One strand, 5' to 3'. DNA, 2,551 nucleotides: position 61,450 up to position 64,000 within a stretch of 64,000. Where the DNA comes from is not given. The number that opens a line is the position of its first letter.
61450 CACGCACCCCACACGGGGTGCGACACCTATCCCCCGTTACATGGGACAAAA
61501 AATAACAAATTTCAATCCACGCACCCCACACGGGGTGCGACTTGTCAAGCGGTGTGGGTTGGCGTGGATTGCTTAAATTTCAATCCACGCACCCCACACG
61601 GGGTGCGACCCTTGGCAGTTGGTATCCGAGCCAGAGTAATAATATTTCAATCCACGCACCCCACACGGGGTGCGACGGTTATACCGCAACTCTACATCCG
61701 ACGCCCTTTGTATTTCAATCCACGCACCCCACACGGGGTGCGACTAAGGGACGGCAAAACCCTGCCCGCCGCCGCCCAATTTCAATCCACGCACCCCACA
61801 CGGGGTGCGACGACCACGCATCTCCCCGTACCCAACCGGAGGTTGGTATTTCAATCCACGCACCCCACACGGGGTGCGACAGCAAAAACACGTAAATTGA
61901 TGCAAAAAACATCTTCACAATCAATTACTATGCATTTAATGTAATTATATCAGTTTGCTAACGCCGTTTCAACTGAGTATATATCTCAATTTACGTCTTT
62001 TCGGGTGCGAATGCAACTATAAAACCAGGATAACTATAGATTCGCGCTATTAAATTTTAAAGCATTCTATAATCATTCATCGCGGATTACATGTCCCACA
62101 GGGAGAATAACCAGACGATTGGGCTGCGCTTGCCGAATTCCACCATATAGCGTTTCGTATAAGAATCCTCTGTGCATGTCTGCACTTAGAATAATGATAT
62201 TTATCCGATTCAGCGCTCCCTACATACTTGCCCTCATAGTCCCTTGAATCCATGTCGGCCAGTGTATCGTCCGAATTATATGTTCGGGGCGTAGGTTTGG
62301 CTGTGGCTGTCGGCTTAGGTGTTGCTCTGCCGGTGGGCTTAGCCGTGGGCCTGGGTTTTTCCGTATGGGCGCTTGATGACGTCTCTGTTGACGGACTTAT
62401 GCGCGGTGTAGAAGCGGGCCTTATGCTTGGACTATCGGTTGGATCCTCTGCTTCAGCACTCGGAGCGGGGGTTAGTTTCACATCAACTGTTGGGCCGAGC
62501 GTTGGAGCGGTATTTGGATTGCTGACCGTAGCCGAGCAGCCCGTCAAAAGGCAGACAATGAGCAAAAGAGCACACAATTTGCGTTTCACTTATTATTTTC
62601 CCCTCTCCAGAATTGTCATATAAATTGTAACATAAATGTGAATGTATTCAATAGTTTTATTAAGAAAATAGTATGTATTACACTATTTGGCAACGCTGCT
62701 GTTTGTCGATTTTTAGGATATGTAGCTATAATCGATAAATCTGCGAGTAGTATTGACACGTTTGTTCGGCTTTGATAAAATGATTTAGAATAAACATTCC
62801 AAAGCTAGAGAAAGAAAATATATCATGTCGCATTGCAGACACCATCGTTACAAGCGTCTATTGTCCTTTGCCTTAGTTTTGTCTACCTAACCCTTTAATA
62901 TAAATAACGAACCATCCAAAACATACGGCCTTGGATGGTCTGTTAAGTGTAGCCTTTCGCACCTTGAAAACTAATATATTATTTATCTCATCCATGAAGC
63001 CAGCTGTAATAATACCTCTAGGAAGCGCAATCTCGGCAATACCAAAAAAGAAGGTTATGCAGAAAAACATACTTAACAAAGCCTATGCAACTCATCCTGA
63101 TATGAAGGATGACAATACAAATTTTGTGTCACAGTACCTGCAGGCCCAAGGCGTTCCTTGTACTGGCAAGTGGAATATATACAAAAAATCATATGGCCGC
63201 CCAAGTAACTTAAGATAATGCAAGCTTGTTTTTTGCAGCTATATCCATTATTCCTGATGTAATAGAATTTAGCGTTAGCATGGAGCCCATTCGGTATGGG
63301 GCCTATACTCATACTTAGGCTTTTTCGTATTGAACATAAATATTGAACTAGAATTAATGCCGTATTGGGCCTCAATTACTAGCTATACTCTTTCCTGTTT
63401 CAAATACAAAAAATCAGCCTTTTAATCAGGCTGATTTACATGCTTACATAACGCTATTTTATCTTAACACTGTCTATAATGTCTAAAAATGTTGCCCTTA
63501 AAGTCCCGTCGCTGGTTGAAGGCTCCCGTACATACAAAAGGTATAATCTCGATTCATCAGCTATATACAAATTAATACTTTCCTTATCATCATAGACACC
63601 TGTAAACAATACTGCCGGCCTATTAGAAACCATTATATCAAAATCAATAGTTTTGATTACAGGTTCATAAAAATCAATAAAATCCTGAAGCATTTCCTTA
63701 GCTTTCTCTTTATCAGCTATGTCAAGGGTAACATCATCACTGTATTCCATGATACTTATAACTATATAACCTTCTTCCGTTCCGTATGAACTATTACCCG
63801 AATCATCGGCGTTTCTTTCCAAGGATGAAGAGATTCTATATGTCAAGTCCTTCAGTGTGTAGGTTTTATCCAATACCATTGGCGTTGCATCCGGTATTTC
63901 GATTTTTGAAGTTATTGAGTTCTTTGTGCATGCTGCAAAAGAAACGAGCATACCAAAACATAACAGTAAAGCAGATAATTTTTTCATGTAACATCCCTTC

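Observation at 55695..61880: Very large type I-C-like CRISPR array with no cas genes within reach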

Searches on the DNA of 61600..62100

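Call 82: search_rna_families(source=window, start=61600, end=62100, threshold=evalue, max_evalue=1)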
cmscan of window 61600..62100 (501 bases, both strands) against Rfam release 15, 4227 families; matches with E-value up to 1: 2.
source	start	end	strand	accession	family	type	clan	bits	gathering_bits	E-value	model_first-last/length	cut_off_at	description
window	61856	61933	-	RF04181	rteR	Gene; sRNA;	-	21.8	72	0.62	1-84/84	no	rteR sRNA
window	61750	61812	-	RF01686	Acido-1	Gene; sRNA;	-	19.2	50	0.23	1-64/64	no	Acido-1 RNA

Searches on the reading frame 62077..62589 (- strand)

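Call 9: search_protein_families(library=pfam, proteins=[window:62077-62589:-], max_evalue=0.01)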
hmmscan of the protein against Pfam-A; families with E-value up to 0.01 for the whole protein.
window:62077-62589:- (170 aa): 1 family
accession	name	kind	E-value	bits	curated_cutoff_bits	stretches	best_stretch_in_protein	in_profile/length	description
PF02805.21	Ada_Zn_binding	-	0.0028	18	23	1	131-169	27-64/65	Metal binding domain of Ada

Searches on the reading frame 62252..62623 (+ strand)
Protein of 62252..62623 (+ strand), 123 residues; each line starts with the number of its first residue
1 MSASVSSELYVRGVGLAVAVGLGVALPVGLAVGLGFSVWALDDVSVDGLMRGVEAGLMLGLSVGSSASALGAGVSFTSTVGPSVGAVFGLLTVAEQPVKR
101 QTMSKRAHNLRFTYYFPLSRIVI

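Call 50: find_encoding_contigs(protein=window:62252-62623:+, flank=10000, max_places=10)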
Protein window:62252-62623:+ (123 aa): 24 contigs read that carry it; 10 places shown.
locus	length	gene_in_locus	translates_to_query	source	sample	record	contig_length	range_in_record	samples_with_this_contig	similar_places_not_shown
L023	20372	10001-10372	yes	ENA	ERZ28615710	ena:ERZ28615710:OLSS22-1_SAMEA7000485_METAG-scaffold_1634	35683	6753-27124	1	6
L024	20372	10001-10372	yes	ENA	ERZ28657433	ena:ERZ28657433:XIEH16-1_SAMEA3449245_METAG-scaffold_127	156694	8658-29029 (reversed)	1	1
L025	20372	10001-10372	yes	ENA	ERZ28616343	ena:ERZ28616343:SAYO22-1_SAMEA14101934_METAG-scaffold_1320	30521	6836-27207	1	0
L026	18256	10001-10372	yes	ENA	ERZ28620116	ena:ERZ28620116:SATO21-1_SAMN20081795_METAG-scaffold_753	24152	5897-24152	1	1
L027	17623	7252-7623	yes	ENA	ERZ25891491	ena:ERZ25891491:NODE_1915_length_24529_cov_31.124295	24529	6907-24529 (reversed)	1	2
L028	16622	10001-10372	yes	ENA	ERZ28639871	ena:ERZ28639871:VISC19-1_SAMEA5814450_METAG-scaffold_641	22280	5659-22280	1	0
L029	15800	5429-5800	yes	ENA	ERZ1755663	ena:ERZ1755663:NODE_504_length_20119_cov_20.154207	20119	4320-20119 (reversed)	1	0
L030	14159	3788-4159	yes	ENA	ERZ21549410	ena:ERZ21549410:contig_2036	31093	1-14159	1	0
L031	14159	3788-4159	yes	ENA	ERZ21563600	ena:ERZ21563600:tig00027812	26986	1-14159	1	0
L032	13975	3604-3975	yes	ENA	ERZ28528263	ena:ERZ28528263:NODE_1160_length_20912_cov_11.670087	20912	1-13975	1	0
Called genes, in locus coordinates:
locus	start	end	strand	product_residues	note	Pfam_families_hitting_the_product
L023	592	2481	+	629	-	-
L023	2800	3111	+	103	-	PF15919:HicB_lk_antitox (weak)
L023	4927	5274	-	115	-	-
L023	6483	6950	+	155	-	-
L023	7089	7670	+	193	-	-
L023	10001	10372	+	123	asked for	-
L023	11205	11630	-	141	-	-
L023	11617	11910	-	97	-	-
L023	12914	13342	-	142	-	PF00583:Acetyltransf_1, PF13508:Acetyltransf_7 (weak)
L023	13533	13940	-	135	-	PF00903:Glyoxalase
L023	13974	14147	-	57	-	-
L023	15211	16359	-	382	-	-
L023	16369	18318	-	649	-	PF12704:MacB_PCD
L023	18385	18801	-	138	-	-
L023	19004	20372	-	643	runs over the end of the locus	PF12704:MacB_PCD (weak), PF02687:FtsX (weak)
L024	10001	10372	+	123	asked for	-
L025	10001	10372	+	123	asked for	-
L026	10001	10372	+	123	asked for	-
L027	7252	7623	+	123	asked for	-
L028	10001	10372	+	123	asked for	-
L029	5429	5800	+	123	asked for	-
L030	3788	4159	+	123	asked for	-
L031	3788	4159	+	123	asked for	-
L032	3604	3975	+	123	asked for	-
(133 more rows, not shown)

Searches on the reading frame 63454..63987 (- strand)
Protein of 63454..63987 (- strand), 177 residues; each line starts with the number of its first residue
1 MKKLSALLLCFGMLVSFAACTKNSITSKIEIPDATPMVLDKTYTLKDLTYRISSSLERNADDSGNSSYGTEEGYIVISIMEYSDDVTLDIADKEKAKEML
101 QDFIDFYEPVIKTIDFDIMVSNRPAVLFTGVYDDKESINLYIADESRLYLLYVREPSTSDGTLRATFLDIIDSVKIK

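Call 8: find_encoding_contigs(protein=window:63454-63987:-, flank=10000, max_places=6)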
Protein window:63454-63987:- (177 aa): 24 contigs read that carry it; 6 places shown.
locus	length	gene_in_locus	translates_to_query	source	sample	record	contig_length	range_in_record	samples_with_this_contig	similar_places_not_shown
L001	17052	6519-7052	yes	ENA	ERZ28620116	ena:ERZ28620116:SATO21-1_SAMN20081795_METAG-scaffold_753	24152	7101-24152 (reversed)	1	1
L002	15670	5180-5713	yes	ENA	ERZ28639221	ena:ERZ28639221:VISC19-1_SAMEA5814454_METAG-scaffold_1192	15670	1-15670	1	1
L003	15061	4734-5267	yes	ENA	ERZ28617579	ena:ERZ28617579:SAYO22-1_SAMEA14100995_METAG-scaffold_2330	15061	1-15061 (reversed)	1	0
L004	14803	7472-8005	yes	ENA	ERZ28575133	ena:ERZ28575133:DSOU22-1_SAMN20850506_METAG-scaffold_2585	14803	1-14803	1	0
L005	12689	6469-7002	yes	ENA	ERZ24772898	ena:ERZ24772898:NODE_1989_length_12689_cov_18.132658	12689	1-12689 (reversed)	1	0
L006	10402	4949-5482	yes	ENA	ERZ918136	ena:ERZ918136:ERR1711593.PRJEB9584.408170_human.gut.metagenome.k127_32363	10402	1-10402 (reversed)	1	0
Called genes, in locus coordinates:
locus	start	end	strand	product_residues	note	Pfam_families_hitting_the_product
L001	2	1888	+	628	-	?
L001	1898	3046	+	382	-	-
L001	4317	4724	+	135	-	PF00903:Glyoxalase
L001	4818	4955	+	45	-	-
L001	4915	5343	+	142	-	PF00583:Acetyltransf_1, PF13508:Acetyltransf_7 (weak)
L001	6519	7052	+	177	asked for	-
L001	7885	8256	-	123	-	-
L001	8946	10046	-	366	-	PF00589:Phage_integrase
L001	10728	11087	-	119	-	PF13560:HTH_31, PF01381:HTH_3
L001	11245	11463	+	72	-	PF13443:HTH_26 (weak)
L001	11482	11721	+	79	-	-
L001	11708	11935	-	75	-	PF12844:HTH_19, PF13560:HTH_31, PF13443:HTH_26 (weak), PF01381:HTH_3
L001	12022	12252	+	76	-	PF12844:HTH_19, PF13443:HTH_26 (weak), PF13560:HTH_31, PF01381:HTH_3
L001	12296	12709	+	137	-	-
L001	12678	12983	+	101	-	-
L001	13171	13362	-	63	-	PF03869:Arc (weak), PF22513:FitA-like_RHH (weak)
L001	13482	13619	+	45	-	-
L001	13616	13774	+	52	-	-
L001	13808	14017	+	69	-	-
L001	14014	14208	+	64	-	PF14354:Lar_restr_allev (weak)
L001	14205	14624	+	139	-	-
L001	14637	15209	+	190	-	-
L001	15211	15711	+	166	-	-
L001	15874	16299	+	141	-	-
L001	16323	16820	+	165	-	-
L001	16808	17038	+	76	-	-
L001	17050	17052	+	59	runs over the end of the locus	-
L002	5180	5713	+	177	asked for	-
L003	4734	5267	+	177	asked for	-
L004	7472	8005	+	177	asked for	-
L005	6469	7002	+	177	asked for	-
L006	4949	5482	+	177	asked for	-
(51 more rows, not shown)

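Call 9: search_protein_families(library=pfam, proteins=[window:63454-63987:-], max_evalue=0.01)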
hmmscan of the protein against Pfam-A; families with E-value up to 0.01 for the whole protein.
window:63454-63987:- (177 aa): 1 family
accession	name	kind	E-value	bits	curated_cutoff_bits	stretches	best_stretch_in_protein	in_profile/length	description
PF20640.2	Rrn6_HB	-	0.0051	17.4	26.4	1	35-108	52-119/192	Rrn6, helical bundle domain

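Call 29: find_related_loci(query=L001:14637-15209:+, collection=viral_contigs, flank=10000)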
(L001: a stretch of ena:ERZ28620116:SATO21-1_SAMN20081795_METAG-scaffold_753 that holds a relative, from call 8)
Query L001:14637-15209:+ (190 aa) in viral_contigs; peptide patterns used: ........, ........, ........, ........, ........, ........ (x = any residue, [..] = any of these).
2 stretches matched a pattern, but none encodes a relative of the query by tblastn (E <= 1e-3).

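Call 49: find_homologous_proteins(query=L001:16323-16820:+, max_evalue=1e-10)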
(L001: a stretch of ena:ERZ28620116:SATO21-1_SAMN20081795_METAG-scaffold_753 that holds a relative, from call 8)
Query L001:16323-16820:+ (165 aa): 6704 proteins with E <= 1e-10 among 6731 candidates; the best 120 are listed.
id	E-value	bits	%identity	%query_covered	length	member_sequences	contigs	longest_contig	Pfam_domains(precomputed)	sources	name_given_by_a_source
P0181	7.7e-116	402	99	100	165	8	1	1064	-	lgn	-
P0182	3.2e-89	316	74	99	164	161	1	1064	-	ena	-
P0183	4.0e-89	315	78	96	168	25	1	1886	-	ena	-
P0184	1.2e-88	314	79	96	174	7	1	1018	-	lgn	-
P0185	4.0e-88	312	77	96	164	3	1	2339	-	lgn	-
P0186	3.1e-87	309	79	95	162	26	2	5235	-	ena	-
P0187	5.2e-87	308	77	95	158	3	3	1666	-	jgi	jgi:hypothetical protein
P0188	7.7e-87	308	76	96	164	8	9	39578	-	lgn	-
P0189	8.2e-87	308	72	99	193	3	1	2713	-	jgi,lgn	jgi:hypothetical protein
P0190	9.4e-87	308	77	98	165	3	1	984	-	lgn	-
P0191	9.5e-87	308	77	96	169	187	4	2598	-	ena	-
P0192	5.1e-86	305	74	97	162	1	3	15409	-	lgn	-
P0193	5.2e-86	305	75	98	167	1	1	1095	-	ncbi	-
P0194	6.6e-86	305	77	96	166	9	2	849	-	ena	-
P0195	1.4e-85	304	74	97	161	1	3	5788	-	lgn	-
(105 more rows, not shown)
